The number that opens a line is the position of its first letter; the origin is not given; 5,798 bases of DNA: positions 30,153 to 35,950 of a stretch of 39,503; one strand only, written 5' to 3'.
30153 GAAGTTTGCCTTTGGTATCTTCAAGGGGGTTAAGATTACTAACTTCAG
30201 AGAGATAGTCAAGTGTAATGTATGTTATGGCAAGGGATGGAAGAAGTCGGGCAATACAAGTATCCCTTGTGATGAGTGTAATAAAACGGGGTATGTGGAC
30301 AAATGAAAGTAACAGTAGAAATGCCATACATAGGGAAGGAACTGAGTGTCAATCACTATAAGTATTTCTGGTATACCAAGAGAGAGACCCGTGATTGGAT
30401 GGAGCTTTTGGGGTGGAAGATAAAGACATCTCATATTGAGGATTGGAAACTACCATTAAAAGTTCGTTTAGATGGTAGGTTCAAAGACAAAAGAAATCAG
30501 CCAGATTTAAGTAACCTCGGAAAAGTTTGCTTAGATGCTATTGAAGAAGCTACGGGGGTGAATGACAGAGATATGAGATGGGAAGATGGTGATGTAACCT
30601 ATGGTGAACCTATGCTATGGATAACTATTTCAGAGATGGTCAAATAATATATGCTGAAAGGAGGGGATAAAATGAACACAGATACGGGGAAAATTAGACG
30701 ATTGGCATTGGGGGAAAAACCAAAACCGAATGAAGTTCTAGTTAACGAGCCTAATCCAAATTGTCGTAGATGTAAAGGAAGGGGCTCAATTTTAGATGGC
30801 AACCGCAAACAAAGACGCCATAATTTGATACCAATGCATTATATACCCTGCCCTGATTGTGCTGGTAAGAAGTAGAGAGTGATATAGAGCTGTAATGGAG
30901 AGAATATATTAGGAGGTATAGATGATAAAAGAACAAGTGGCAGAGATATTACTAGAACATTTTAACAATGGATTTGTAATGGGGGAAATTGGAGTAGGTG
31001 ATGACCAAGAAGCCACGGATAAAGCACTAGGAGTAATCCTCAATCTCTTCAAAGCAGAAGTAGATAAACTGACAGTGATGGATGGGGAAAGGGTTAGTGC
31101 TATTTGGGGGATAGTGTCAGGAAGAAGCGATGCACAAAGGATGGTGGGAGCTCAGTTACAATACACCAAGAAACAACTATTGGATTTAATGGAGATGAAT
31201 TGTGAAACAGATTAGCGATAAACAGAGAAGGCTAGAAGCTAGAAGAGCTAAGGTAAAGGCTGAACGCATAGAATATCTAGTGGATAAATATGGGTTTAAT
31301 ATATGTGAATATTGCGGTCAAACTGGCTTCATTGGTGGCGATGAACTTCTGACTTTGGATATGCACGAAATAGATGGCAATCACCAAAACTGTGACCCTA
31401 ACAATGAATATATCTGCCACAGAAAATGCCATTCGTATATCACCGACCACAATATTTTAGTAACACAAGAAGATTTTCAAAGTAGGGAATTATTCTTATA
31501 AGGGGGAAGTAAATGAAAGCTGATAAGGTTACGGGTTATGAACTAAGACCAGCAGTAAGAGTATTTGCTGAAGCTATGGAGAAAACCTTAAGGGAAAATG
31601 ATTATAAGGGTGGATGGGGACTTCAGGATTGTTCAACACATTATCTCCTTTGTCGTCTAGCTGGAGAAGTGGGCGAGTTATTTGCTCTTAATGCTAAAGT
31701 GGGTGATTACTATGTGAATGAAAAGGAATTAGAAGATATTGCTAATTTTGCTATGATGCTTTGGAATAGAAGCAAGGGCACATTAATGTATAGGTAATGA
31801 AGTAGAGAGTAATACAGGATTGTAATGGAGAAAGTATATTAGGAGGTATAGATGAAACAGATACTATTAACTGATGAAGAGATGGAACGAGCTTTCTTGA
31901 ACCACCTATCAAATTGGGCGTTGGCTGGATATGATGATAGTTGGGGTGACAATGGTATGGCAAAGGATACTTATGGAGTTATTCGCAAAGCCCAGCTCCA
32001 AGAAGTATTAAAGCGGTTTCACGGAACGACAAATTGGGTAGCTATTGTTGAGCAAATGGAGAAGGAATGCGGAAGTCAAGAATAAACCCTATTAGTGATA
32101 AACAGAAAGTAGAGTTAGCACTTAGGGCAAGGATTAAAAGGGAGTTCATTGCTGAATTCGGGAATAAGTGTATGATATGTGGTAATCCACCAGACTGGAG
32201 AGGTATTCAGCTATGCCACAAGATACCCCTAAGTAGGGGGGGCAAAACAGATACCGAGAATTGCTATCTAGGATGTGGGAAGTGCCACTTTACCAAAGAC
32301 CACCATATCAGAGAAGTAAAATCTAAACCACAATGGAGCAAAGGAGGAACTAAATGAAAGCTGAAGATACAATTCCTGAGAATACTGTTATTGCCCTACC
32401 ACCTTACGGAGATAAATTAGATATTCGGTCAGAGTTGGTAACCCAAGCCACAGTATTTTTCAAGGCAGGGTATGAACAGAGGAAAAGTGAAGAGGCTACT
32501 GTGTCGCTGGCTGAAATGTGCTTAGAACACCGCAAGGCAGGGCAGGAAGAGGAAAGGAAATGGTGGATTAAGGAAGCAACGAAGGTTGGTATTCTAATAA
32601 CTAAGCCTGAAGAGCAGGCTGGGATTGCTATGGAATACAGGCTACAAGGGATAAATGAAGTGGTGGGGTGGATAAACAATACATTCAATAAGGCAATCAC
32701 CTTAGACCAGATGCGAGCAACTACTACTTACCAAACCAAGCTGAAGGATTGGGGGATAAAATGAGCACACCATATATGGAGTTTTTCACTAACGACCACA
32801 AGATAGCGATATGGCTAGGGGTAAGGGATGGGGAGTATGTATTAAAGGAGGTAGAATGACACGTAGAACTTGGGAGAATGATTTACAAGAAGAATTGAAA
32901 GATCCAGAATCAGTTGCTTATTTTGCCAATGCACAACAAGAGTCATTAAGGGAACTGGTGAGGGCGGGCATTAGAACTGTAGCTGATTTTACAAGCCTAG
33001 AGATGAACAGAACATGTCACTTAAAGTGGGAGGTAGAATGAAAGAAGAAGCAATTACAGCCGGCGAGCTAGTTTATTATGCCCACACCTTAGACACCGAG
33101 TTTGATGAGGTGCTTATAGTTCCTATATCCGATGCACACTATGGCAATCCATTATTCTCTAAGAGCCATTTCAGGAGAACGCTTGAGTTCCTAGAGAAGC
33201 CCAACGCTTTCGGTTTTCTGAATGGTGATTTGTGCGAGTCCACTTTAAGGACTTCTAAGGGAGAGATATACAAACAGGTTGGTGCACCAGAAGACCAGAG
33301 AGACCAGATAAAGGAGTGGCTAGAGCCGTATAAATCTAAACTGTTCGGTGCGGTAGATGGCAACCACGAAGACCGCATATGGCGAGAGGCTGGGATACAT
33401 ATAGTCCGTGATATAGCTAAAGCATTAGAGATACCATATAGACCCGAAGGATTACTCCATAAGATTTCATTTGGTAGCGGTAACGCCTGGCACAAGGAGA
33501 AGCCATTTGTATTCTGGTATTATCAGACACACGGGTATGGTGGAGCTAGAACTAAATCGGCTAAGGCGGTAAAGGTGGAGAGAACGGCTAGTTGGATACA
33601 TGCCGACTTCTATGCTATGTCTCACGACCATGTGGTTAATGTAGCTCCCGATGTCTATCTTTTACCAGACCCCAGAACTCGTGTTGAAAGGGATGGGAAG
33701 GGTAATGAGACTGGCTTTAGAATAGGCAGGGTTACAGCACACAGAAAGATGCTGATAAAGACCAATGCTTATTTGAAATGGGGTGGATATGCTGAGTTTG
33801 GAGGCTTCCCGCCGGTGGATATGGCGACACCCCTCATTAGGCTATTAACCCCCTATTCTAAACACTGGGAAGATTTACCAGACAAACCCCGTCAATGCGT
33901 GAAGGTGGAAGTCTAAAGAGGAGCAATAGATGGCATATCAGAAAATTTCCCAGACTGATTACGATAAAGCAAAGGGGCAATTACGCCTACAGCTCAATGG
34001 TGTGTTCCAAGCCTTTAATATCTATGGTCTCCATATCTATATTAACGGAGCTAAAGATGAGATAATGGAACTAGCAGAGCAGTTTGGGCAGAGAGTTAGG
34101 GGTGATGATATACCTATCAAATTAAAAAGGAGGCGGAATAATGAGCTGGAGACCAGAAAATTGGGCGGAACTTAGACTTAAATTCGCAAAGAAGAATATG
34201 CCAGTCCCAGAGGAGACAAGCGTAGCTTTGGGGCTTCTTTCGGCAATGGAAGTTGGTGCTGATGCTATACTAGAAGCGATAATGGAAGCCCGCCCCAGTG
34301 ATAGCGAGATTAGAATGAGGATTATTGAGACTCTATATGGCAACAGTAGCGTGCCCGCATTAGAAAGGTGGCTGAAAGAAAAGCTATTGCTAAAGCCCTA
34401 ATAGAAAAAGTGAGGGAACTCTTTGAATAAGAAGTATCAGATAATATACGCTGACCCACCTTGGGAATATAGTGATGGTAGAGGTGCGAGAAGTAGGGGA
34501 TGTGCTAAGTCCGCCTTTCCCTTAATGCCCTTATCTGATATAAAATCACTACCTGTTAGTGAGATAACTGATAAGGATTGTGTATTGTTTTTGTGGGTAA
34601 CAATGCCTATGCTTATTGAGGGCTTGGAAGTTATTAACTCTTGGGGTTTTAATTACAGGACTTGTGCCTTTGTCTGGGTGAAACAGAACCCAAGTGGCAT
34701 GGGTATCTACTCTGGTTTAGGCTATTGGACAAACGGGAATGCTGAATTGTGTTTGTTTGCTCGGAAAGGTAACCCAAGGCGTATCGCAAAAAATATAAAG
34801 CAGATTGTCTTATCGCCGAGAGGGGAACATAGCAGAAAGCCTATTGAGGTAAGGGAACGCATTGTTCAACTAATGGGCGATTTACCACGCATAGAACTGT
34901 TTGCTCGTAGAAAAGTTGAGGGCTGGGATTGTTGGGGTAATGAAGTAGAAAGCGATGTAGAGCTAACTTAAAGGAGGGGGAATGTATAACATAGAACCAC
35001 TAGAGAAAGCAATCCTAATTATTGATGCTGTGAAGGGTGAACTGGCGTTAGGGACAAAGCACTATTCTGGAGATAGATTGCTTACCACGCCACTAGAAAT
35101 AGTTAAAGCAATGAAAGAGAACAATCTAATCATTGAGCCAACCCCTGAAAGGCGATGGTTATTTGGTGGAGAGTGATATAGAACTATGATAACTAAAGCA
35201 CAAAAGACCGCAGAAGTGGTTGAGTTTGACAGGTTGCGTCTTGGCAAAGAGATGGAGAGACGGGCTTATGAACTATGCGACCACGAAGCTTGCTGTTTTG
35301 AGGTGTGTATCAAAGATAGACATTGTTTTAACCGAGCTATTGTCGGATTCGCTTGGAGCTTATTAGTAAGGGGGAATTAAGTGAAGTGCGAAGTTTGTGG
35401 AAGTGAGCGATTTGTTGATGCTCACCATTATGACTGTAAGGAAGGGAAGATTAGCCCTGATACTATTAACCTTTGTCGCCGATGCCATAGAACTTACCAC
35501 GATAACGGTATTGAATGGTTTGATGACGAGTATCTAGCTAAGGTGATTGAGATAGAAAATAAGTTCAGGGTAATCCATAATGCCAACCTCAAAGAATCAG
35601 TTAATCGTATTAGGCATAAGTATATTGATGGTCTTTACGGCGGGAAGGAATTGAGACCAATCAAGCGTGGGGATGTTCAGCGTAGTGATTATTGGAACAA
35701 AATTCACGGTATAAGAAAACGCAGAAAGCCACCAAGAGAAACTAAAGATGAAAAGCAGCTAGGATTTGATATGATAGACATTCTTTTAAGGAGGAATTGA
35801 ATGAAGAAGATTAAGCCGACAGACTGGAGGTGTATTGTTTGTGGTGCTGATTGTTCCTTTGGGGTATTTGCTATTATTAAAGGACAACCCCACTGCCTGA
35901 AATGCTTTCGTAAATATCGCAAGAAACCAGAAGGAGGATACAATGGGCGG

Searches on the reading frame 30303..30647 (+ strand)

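Call 20: search_protein_families(library=phrogs, proteins=[window:30303-30647:+], max_evalue=0.01)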
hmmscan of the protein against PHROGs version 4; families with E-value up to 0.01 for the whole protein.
window:30303-30647:+ (114 aa): 2 families
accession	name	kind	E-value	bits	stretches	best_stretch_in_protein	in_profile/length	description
phrog_34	-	DNA, RNA and nucleotide metabolism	2.5e-08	34.9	1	2-112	74-194/259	RusA-like Holliday junction resolvase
phrog_140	-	DNA, RNA and nucleotide metabolism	0.0062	17.2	1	24-112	63-168/219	RusA-like Holliday junction resolvase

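Call 70: search_protein_families(library=pfam, proteins=[window:30303-30647:+], max_evalue=0.05)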
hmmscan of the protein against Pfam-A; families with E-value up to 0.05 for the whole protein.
window:30303-30647:+ (114 aa): 1 family
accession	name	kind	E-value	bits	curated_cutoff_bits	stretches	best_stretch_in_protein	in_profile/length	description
PF05866.16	RusA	-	0.00035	21.6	22.8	1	22-108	19-122/124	Endodeoxyribonuclease RusA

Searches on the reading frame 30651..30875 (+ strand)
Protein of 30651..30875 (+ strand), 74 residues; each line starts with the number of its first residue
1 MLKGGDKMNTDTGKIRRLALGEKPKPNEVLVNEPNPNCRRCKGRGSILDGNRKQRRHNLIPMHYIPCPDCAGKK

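Call 71: search_protein_families(library=pfam, proteins=[window:30651-30875:+], max_evalue=0.05)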
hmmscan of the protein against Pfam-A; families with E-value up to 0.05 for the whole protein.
window:30651-30875:+ (74 aa): 1 family
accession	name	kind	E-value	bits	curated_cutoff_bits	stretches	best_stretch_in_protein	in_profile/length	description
PF00684.25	DnaJ_CXXCXGXG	-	0.00099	19.8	32.7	1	36-73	16-50/65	DnaJ central domain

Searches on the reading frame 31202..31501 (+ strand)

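Call 71: search_protein_families(library=pfam, proteins=[window:31202-31501:+], max_evalue=0.05)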
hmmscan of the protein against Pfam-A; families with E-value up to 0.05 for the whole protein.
window:31202-31501:+ (99 aa): 1 family
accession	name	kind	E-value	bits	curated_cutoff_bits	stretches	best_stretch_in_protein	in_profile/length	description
PF23430.1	DUF7117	-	0.023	14.8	28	1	10-55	51-96/232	Family of unknown function (DUF7117)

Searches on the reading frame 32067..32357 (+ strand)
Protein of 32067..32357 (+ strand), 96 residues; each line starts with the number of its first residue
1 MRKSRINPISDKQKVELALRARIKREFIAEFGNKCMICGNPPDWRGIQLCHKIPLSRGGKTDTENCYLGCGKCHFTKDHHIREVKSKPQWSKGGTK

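Call 71: search_protein_families(library=pfam, proteins=[window:32067-32357:+], max_evalue=0.05)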
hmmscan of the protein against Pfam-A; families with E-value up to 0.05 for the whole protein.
window:32067-32357:+ (96 aa): 2 families
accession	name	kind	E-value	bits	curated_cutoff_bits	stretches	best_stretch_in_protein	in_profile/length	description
PF01844.29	HNH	-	5.6e-07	30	21.4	1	35-77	1-44/47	HNH endonuclease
PF14279.12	HNH_5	-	4.2e-06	27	27.5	1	35-84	1-50/56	HNH endonuclease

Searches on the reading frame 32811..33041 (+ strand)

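Call 71: search_protein_families(library=pfam, proteins=[window:32811-33041:+], max_evalue=0.05)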
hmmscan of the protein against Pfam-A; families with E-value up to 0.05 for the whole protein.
window:32811-33041:+ (76 aa): 1 family
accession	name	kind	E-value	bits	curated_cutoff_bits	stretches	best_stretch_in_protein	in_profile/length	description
PF21794.3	RAD51D_N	-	0.037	14.7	27.3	0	43-65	14-36/60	RAD51D, N-terminal domain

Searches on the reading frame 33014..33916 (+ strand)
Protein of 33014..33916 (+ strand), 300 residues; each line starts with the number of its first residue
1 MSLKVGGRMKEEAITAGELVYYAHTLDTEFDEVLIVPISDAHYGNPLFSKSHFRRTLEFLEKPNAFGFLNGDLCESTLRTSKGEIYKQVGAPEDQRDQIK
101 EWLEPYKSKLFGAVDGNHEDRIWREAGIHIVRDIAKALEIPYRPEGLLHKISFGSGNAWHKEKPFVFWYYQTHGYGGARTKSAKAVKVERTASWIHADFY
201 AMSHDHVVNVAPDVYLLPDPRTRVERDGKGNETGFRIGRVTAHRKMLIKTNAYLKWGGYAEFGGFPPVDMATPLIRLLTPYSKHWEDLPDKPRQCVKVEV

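Call 19: search_protein_families(library=pfam, proteins=[window:33014-33916:+], max_evalue=0.01)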
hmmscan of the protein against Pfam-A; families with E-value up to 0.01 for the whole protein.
window:33014-33916:+ (300 aa): 0 families

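Call 48: search_protein_families(library=phrogs, proteins=[window:33014-33916:+], max_evalue=0.01)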
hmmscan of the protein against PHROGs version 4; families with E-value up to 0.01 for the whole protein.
window:33014-33916:+ (300 aa): 1 family
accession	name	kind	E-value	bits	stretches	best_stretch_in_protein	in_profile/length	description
phrog_7339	-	DNA, RNA and nucleotide metabolism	7.8e-26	92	1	31-280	28-252/263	DNA repair exonuclease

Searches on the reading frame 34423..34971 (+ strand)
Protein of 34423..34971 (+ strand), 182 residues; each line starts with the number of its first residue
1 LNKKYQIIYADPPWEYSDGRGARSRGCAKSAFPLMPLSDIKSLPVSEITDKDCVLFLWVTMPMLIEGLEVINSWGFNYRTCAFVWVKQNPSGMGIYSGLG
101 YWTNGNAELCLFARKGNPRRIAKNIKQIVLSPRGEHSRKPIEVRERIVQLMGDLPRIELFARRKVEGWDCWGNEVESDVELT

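Call 19: search_protein_families(library=pfam, proteins=[window:34423-34971:+], max_evalue=0.01)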
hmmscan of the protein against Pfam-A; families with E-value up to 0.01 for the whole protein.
window:34423-34971:+ (182 aa): 1 family
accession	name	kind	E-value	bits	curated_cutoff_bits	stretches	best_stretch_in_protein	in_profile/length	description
PF05063.20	MT-A70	-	1.3e-29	103.8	23.9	1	5-174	1-172/172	MT-A70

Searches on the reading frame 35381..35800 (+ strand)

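Call 19: search_protein_families(library=pfam, proteins=[window:35381-35800:+], max_evalue=0.01)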
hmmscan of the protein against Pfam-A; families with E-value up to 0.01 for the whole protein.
window:35381-35800:+ (139 aa): 0 families

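Call 48: search_protein_families(library=phrogs, proteins=[window:35381-35800:+], max_evalue=0.01)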
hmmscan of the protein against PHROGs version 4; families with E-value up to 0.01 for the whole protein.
window:35381-35800:+ (139 aa): 5 families
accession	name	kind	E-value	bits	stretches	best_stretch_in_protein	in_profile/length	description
phrog_8048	-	DNA, RNA and nucleotide metabolism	1.8e-05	25.1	1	2-42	178-229/273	HNH endonuclease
phrog_17884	-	unknown function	0.0011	20.2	1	28-52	13-37/64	-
phrog_398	-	unknown function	0.0031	18.2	1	2-62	148-215/225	-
phrog_1588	-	unknown function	0.0052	17.6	1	2-40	38-83/132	-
phrog_3497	-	unknown function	0.0059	17.5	0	2-18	18-34/150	-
